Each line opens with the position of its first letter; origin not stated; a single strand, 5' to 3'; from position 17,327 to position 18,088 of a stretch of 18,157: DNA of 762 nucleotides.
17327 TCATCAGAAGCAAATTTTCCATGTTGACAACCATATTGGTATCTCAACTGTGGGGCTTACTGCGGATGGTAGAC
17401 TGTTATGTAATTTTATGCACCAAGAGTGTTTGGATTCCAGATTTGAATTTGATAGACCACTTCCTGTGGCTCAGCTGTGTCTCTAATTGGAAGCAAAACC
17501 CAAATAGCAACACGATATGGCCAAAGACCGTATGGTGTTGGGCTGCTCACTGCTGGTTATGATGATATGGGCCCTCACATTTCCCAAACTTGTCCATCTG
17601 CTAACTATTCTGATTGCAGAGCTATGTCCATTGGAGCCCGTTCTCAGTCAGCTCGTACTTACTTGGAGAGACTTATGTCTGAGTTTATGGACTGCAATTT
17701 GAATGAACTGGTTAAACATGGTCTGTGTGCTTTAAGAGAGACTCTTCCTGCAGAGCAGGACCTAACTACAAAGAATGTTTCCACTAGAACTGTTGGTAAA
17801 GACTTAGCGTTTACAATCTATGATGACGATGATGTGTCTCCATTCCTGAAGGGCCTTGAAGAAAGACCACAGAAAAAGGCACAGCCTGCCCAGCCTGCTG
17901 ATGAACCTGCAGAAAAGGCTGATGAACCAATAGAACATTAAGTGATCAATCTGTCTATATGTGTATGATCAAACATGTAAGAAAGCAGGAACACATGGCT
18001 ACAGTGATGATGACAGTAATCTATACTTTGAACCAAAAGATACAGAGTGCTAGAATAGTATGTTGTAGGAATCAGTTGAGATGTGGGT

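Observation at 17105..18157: PSMA1 processed pseudogene inserted antisense in a TEP1 intron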

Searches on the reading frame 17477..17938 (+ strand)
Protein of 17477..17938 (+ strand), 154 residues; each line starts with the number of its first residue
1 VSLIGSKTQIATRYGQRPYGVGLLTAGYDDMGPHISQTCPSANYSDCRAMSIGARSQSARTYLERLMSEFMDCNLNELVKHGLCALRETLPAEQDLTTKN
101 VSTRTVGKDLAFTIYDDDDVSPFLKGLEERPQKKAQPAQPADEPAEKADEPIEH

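Call 19: find_encoding_contigs(protein=window:17477-17938:+, flank=10000, max_places=4)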
Protein seq(154 aa) (154 aa): no gene with exactly this product is on record in the collection.

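Call 20: list_cluster_members(proteins=[window:17567-17938:+, window:894-1520:-, window:6047-6535:-, window:523-906:-, window:11047-11373:-, window:9973-10305:-, window:5698-6030:-, window:1457-1849:-, window:8848-9147:-, window:6711-7079:+])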
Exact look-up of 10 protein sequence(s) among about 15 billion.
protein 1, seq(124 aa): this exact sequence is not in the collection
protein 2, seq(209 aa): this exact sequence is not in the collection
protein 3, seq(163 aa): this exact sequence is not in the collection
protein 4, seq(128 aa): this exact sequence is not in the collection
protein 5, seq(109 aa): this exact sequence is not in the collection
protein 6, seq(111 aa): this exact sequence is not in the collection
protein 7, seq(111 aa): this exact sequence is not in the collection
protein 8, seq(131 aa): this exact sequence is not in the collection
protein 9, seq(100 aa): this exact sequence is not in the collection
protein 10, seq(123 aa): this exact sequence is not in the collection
